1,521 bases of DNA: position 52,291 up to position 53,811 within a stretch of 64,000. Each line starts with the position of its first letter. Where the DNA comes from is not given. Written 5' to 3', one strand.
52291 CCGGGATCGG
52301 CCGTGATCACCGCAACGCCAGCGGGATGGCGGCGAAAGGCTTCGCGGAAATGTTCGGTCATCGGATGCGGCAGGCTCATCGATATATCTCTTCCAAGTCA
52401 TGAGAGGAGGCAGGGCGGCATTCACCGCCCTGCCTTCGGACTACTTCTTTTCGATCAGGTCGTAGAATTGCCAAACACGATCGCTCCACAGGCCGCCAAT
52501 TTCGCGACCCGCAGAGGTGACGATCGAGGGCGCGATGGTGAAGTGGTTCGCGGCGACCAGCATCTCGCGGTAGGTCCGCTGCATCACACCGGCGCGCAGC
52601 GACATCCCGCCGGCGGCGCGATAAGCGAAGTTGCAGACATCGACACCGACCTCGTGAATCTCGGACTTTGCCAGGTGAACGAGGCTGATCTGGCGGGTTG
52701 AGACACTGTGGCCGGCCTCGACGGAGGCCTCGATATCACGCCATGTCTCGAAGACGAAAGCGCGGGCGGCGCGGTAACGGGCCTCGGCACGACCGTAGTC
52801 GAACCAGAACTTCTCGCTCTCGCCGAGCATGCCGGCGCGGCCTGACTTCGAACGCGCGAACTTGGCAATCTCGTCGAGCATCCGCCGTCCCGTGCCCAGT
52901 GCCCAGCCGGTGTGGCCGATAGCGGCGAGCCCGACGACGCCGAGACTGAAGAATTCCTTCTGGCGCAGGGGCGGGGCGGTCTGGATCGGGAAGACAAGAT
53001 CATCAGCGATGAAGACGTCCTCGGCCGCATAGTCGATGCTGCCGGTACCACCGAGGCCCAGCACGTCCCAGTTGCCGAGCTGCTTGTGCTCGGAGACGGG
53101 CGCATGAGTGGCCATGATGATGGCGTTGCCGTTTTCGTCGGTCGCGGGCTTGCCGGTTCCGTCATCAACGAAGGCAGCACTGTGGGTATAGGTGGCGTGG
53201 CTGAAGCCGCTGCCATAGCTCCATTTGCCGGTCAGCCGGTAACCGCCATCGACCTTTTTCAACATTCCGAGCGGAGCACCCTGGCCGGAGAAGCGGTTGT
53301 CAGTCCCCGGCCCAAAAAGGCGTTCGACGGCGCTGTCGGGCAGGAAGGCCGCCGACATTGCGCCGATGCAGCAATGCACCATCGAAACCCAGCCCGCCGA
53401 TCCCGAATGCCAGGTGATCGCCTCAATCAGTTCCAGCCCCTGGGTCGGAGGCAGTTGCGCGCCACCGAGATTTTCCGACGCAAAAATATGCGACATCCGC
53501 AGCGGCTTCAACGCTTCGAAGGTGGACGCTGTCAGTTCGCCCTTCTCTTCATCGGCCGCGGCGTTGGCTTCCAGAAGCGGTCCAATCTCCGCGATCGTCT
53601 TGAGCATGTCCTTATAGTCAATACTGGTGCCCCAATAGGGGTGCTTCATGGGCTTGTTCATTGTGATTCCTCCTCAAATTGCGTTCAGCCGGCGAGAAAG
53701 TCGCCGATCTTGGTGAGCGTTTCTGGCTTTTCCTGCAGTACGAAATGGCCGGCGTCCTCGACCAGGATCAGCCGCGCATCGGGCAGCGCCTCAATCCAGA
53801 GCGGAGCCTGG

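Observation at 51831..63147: Non-canonical aromatic degradation cluster of unknown substrate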

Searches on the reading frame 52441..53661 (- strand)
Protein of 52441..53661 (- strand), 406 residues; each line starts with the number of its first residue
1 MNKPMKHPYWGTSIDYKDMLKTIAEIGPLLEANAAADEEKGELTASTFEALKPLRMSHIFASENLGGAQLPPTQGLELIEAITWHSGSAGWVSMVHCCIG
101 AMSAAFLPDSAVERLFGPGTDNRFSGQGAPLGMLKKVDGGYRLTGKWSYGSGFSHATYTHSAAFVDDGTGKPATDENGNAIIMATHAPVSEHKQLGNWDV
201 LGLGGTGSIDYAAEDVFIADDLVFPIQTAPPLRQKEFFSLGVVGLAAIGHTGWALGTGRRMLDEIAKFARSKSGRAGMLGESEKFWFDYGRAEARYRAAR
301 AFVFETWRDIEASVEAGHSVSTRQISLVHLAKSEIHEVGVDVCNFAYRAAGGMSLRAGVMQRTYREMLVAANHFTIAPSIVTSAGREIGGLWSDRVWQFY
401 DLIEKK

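Call 3: search_protein_families(library=pfam, proteins=[window:52441-53661:-])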
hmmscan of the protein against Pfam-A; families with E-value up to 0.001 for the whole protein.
window:52441-53661:- (406 aa): 2 families
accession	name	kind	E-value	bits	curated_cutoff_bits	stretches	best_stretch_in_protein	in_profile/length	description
PF08028.16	Acyl-CoA_dh_2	-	6.1e-14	52.9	22.7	1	249-376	2-132/134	Acyl-CoA dehydrogenase, C-terminal domain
PF00441.29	Acyl-CoA_dh_1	-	8.1e-06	26.5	22.4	1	248-370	16-131/150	Acyl-CoA dehydrogenase, C-terminal domain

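Call 4: search_protein_families(library=ncbifam, proteins=[window:52441-53661:-])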
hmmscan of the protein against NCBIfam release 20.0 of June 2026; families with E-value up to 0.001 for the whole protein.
window:52441-53661:- (406 aa): 2 families
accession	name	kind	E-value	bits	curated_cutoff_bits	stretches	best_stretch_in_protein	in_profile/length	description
NF045629.1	monooxsub_HsaA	equivalog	6.4e-27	94.3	450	1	20-221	1-194/383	3-hydroxy-9,10-secoandrosta-1,3,5(10)-triene-9,17-dione monooxygenase oxygenase subunit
NF045920.1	HphnlacHdxOX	equivalog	1.7e-18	66.7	650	1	19-391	1-377/384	p-hydroxyphenylacetate 3-hydroxylase oxygenase component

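Call 7: search_solved_structures(query=window:52441-53661:-, show_alignments=1)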
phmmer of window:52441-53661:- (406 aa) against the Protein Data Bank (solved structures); distinct sequences matched with E-value up to 0.001: 9.
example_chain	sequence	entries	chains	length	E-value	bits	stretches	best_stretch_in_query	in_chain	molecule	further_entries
7f70_A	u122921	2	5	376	1.8e-31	112.6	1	63-379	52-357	Rv3094c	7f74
7f72_A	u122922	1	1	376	2.3e-31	112.2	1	63-379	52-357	Rv3094c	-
2or0_A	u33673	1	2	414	7.2e-19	71.1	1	37-380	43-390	Hydroxylase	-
2rfq_A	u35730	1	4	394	6.5e-18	67.9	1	18-226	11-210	3-HSA hydroxylase, oxygenase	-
3afe_A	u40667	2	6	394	1.4e-17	66.8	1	15-219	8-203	Hydroxylase, putative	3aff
5lvu_A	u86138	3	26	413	1.1e-13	54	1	18-225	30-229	XiaF protein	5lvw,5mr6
2jbr_A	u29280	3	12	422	4.5e-10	42.1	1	17-394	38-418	P-HYDROXYPHENYLACETATE HYDROXYLASE C2 OXYGENASE COMPONENT | P-HYDROXYPHENYLACETATE HYDROXYLASE C2:OXYGENASE COMPONENT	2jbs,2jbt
5gj7_A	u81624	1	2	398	9.4e-07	31.2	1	125-369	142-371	Acyl-CoA dehydrogenase type 2 domain protein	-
5z8t_A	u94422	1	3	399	9.5e-07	31.2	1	125-369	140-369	Acyl-CoA dehydrogenase type 2 domain protein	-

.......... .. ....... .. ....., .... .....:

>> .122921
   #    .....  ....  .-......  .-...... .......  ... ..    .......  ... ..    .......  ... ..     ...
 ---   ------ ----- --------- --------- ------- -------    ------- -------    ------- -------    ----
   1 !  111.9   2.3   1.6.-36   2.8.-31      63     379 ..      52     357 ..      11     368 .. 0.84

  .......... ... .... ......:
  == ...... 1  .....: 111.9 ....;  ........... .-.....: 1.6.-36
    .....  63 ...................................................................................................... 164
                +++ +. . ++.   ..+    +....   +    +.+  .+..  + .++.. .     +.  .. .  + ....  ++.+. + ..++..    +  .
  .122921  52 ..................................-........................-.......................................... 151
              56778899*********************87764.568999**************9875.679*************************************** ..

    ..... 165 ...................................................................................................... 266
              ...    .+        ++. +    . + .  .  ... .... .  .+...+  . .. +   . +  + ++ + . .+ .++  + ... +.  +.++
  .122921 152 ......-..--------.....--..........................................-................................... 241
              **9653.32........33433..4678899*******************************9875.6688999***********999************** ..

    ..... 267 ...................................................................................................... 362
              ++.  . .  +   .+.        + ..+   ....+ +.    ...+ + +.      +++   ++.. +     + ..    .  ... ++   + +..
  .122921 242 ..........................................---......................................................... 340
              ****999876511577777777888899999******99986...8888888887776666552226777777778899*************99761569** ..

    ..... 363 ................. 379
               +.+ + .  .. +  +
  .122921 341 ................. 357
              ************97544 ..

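Call 8: find_related_loci(query=window:52441-53661:-, collection=genome_contigs, flank=10000)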
Query window:52441-53661:- (406 aa) in genome_contigs; peptide patterns used: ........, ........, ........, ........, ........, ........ (x = any residue, [..] = any of these).
153 stretches matched a pattern; 84 encode a relative of the query (tblastn E <= 1e-3); the best 80 are kept; 79 distinct loci.
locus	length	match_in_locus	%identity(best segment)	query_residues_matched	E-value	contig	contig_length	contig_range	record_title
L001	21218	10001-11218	89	1-406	0e+0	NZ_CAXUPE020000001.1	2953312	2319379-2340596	Mesorhizobium sp. LjNodule214 LJN214c1, whole genome shotgun sequence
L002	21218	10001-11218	89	1-406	0e+0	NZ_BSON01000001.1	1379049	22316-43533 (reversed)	Mesorhizobium amorphae strain NBRC 102496 sequence001, whole genome shotgun sequence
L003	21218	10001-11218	90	1-406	0e+0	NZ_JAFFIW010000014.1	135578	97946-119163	Mesorhizobium sp. dw_380 14, whole genome shotgun sequence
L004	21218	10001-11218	89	1-406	0e+0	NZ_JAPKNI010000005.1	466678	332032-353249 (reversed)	Kaistia defluvii strain JCM 18034 RM71_5, whole genome shotgun sequence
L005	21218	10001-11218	89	1-406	0e+0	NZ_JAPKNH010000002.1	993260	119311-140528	Kaistia terrae strain DSM 21341 RM73_2, whole genome shotgun sequence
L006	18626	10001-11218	89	1-406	0e+0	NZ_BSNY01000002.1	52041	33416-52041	Mesorhizobium huakuii strain NBRC 15243 sequence02, whole genome shotgun sequence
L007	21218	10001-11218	88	1-406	0e+0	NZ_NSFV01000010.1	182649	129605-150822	Mesorhizobium sp. WSM4311 contig_10, whole genome shotgun sequence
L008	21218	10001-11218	88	1-406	0e+0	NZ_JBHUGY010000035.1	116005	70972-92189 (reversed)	Mesorhizobium calcicola strain ICMP 19560 contig_44, whole genome shotgun sequence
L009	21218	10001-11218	89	1-406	0e+0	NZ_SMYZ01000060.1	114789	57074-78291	Mesorhizobium norvegicum strain 10.2.2 10-2-2_contig_61, whole genome shotgun sequence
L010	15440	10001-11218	89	1-406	0e+0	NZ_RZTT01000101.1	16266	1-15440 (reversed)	Mesorhizobium sp. M7A.T.Ca.US.000.02.2.1 NODE_101_length_16266_cov_3.42004, whole genome shotgun sequence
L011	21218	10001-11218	88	1-406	0e+0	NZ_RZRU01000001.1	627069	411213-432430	Mesorhizobium sp. M7A.F.Ca.US.008.03.1.1 NODE_1_length_627069_cov_8.51151, whole genome shotgun sequence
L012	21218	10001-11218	88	1-406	0e+0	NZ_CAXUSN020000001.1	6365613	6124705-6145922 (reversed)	Mesorhizobium sp. LjRoot246 LJR246c1, whole genome shotgun sequence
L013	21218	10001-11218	88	1-406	0e+0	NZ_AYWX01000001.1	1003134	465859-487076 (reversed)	Mesorhizobium sp. L2C084A000 scaffold0001, whole genome shotgun sequence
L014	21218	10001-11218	87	1-406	0e+0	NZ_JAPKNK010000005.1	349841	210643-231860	Kaistia nematophila strain K-TC2 Strain2_1a_5, whole genome shotgun sequence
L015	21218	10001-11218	87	1-406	0e+0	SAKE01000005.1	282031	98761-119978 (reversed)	MAG: Mesorhizobium sp. isolate N.Ca.ET.020.02.1 NODE_5_length_282031_cov_40.162890, whole genome shotgun sequence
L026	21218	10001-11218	80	1-406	0e+0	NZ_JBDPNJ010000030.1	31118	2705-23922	Paracoccus sp. SSK6 30, whole genome shotgun sequence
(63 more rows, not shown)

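Call 10: find_homologous_proteins(query=window:52441-53661:-)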
Query window:52441-53661:- (406 aa): 548 proteins with E <= 0.001 among 8000 candidates; the best 120 are listed.
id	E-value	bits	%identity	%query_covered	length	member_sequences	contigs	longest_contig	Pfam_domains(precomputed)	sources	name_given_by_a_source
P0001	2.9e-269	911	97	100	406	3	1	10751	PF00441.30,PF08028.17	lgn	-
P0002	5.3e-248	841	88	100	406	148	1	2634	PF08028.17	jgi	-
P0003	8.7e-246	833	88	100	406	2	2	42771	PF08028.17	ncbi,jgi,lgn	jgi:alkylation response protein AidB-like acyl-CoA dehydrogenase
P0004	2.9e-245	832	88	100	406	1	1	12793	PF00441.30,PF08028.17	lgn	-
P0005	6.5e-245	830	88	100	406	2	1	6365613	PF00441.30,PF08028.17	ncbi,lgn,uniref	ncbi:acyl-CoA dehydrogenase family protein [Mesorhizobium sp. LjRoot246]|uniref:acyl-CoA dehydrogena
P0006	8.4e-245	830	88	100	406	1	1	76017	PF00441.30,PF08028.17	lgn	-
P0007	1.1e-244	830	87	100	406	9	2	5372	PF08028.17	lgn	-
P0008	1.2e-244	830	88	100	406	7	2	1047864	PF00441.30,PF08028.17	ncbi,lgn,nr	ncbi:MAG: acyl-CoA dehydrogenase [Mesorhizobium sp.]|nr:MAG: acyl-CoA dehydrogenase [Mesorhizobium s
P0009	1.7e-244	829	88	100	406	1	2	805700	PF00441.30,PF08028.17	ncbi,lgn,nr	ncbi:MAG: acyl-CoA dehydrogenase [Mesorhizobium sp.]|nr:MAG: acyl-CoA dehydrogenase [Mesorhizobium s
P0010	8.4e-244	827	88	100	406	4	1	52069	PF00441.30,PF08028.17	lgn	-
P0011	1.4e-243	826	88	100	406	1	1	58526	PF00441.30,PF08028.17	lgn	-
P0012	1.5e-243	826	87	100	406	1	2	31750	PF08028.17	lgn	-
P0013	2.9e-243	825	87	100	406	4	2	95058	PF00441.30,PF08028.17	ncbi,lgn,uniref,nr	ncbi:acyl-CoA dehydrogenase family protein [Mesorhizobium sp.]|uniref:acyl-CoA dehydrogenase family 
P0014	3.5e-240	815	86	100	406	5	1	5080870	PF00441.30,PF08028.17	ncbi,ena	-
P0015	6.0e-240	814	86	100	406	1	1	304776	PF08028.17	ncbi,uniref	ncbi:acyl-CoA dehydrogenase family protein [Agrobacterium deltaense]|uniref:acyl-CoA dehydrogenase f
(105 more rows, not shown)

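Call 17: search_protein_families(library=pfam, proteins=[L026:11958-12677:+, L026:13147-14247:+, L026:13363-14451:-, L026:14207-15271:+, L026:12656-13357:-, L001:38-1627:+, L001:11914-12696:-, L001:12000-13505:-, L001:12901-13605:+, L026:11618-13387:+], max_evalue=0.00001)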
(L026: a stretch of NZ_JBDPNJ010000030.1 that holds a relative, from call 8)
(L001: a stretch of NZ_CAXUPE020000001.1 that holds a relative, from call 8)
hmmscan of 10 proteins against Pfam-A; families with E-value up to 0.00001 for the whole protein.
L026:11958-12677:+ (239 aa): 1 family
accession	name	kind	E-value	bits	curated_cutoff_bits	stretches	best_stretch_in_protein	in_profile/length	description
PF00005.33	ABC_tran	-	2.5e-28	99.8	25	1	21-163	3-134/137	ABC transporter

L026:13147-14247:+ (366 aa): 1 family
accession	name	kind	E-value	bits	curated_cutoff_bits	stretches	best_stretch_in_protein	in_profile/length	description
PF02653.21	BPD_transp_2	-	2e-27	96.5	26.8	1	86-341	2-257/269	Branched-chain amino acid transport system / permease component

L026:13363-14451:- (362 aa): 0 families

L026:14207-15271:+ (354 aa): 1 family
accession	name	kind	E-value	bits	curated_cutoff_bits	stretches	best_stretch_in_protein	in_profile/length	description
PF02653.21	BPD_transp_2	-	2.6e-32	112.5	26.8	1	49-322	6-268/269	Branched-chain amino acid transport system / permease component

L026:12656-13357:- (233 aa): 0 families

L001:38-1627:+ (529 aa): 2 families
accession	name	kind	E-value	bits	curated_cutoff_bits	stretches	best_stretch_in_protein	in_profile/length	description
PF01494.25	FAD_binding_3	-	2.5e-84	283.9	22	1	1-317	50-349/349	FAD binding domain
PF21274.3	Rng_hyd_C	-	1.5e-19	70.7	27.5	1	410-527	2-104/107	Aromatic-ring hydroxylase, C-terminal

L001:11914-12696:- (260 aa): 0 families

L001:12000-13505:- (501 aa): 1 family
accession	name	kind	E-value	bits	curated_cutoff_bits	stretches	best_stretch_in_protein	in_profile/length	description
PF00221.24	Lyase_aromatic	-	2e-130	436.1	27.3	1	17-473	2-465/466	Aromatic amino acid lyase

L001:12901-13605:+ (234 aa): 0 families

L026:11618-13387:+ (589 aa): 2 families
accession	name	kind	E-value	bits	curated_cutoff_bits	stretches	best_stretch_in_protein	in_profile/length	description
PF00005.33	ABC_tran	-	2.2e-29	103.3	25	1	374-513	3-134/137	ABC transporter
PF13304.12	AAA_21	-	5.3e-07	30.4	27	0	386-414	3-29/304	AAA domain, putative AbiEii toxin, Type IV TA system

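Call 28: search_dna_similar(query=window:52441-53661:-, collection=plasmids, mode=protein, max_rows=40, max_evalue=1e-60)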
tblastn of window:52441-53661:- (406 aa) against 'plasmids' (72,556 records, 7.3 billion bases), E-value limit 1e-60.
Records with a match: 11; places in all: 12; records where one place covers at least 80% of the query: 10.
Best place of each record, by identity: 80-90% 2; 60-80% 7; <60% 2.
By first word of the organism name: Rhizobium 3; Martelella 2; Agrobacterium 1; Dysgonomonadaceae 1; Roseicitreum 1; Shinella 1; Nonomuraea 1; Rhodococcus 1.
By predicted mobility (MOB-suite, as given by PLSDB): non-mobilizable 9; conjugative 1; mobilizable 1.
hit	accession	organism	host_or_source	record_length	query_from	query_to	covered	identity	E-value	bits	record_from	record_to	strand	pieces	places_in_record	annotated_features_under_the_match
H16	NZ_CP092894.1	Agrobacterium tumefaciens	soil,soil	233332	1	406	100%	84.7%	0e+0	709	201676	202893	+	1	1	acyl-CoA dehydrogenase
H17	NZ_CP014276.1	Martelella sp. AD-3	petroleum-contaminated soil with high ...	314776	1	405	100%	80.0%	0e+0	662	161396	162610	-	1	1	acyl-CoA dehydrogenase family protein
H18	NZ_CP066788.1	Martelella lutilitoris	single cell,cold seep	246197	1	405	100%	79.8%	0e+0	662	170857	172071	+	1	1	acyl-CoA dehydrogenase family protein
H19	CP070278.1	Dysgonomonadaceae bacterium zrk40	single cell,cold seep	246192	1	405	100%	79.8%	0e+0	662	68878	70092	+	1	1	hypothetical protein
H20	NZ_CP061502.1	Roseicitreum antarcticum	Intertidal sediment,Sandy intertidal ...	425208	1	406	100%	78.1%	0e+0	655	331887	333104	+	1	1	acyl-CoA dehydrogenase family protein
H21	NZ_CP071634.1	Rhizobium sp. NZLR1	lentil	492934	1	406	100%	71.1%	0e+0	598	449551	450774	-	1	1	acyl-CoA dehydrogenase family protein | flavin reductase family protein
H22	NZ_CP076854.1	Rhizobium sp. WYJ-E13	Curcuma wenyujin Y.H. Chen et C. ...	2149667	1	406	100%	70.3%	0e+0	600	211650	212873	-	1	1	none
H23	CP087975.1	Rhizobium sp. RCAM05350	cell culture,fouling of walls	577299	1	406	97%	70.8%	2e-165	609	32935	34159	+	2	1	acyl-CoA dehydrogenase | hypothetical protein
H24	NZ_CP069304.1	Shinella sp. PSBB067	monoisolate,Minnesota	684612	152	406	63%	72.5%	1e-116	380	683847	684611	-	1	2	flavin reductase family protein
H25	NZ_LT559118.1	Nonomuraea gerenzanensis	-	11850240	2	404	99%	37.0%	2e-67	239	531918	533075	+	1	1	none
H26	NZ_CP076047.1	Rhodococcus sp. USK10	-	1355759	16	404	96%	37.0%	9e-70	245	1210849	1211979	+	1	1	record has no annotation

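Call 29: get_annotated_region(hit=H16, flank=16000)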
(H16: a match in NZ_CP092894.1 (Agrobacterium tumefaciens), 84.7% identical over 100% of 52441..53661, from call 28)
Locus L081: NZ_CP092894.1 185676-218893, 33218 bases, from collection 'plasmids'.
description: Agrobacterium tumefaciens strain LN-1 plasmid pLN1-233332, complete sequence
organism: Agrobacterium tumefaciens (NCBI taxid 358)
taxonomy: Bacteria; Pseudomonadota; Alphaproteobacteria; Hyphomicrobiales; Rhizobiaceae; Agrobacterium; Agrobacterium tumefaciens
host: -; source: soil,soil; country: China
typing (MOB-suite, as given by PLSDB): conjugative; relaxase MOBQ; mating-pair formation MPF_T
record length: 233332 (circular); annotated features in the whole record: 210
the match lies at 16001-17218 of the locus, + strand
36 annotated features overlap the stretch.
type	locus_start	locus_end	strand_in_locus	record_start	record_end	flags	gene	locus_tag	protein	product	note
CDS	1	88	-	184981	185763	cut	-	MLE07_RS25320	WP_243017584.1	amino acid ABC transporter ATP-binding protein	-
CDS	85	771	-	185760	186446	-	-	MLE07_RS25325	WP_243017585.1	ABC transporter permease subunit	GO:0015837 - amine transport [Evidence IEA]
CDS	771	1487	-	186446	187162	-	-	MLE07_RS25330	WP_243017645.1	ABC transporter permease subunit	GO:0015837 - amine transport [Evidence IEA]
CDS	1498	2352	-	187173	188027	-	-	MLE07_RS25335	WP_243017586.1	transporter substrate-binding domain-containing protein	-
CDS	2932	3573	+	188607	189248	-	-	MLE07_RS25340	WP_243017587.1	helix-turn-helix domain-containing protein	-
CDS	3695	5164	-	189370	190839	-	-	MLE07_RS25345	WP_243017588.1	cytosine permease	GO:0055085 - transmembrane transport [Evidence IEA]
CDS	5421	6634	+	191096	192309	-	-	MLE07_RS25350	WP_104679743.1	IS3 family transposase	-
CDS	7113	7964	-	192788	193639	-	-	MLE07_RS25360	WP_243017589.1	aldehyde dehydrogenase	-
CDS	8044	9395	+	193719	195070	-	-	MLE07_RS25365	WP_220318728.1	IS3 family transposase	-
CDS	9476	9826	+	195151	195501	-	-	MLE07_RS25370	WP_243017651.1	ABC transporter permease subunit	GO:0055085 - transmembrane transport [Evidence IEA]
CDS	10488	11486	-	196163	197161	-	-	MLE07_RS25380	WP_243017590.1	LysR family transcriptional regulator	GO:0006355 - regulation of DNA-templated transcription [Evidence IEA]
CDS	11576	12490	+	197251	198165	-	-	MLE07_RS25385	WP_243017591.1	dioxygenase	GO:0009712 - catechol-containing compound metabolic process [Evidence IEA]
CDS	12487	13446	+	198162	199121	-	-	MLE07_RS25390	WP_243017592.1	VOC family protein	-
CDS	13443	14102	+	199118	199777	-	-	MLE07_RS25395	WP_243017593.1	dienelactone hydrolase family protein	-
CDS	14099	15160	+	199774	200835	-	-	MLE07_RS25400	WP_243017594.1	maleylacetate reductase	-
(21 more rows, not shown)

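Call 30: get_annotated_region(hit=H21, flank=16000)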
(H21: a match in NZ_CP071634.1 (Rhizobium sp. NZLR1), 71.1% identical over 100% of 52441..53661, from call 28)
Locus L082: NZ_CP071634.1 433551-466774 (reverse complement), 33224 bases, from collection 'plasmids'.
description: Rhizobium sp. NZLR1 plasmid p2, complete sequence
organism: Rhizobium sp. NZLR1 (NCBI taxid 2731096)
taxonomy: Bacteria; Pseudomonadota; Alphaproteobacteria; Hyphomicrobiales; Rhizobiaceae; Rhizobium; Rhizobium sp. NZLR1
host: -; source: lentil; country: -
typing (MOB-suite, as given by PLSDB): non-mobilizable
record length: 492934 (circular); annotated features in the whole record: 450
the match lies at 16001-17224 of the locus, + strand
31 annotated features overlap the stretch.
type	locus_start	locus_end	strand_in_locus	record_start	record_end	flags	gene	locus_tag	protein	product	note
CDS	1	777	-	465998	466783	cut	-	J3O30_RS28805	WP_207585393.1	IclR family transcriptional regulator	GO:0006355 - regulation of DNA-templated transcription [Evidence IEA]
CDS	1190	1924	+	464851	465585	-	-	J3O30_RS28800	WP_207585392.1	SDR family oxidoreductase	-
CDS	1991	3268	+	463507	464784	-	-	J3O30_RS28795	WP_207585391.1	L-fuconate dehydratase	-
CDS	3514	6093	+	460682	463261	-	-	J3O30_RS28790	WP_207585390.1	caspase family protein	GO:0006508 - proteolysis [Evidence IEA]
CDS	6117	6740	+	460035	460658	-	-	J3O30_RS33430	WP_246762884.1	tail fiber domain-containing protein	GO:0046718 - symbiont entry into host cell [Evidence IEA]; GO:0019062 - virion attachment to host cell [Evidence IEA]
CDS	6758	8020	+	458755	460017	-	-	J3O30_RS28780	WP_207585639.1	isoprenylcysteine carboxylmethyltransferase family protein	-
CDS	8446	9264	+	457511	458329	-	-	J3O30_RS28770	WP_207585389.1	SDR family NAD(P)-dependent oxidoreductase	-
CDS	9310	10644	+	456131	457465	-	-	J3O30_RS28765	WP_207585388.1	ABC transporter substrate-binding protein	-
CDS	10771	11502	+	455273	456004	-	-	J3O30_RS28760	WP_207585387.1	ABC transporter ATP-binding protein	-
CDS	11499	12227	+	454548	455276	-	-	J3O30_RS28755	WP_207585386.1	ABC transporter ATP-binding protein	-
CDS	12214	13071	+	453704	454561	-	-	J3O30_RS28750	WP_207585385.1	branched-chain amino acid ABC transporter permease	GO:0015803 - branched-chain amino acid transport [Evidence IEA]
CDS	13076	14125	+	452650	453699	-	-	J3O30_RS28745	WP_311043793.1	branched-chain amino acid ABC transporter permease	GO:0015803 - branched-chain amino acid transport [Evidence IEA]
CDS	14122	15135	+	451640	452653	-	-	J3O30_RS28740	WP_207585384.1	alcohol dehydrogenase catalytic domain-containing protein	-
CDS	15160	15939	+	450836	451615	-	-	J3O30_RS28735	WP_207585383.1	alpha/beta hydrolase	-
CDS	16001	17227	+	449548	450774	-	-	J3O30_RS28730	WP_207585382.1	acyl-CoA dehydrogenase family protein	-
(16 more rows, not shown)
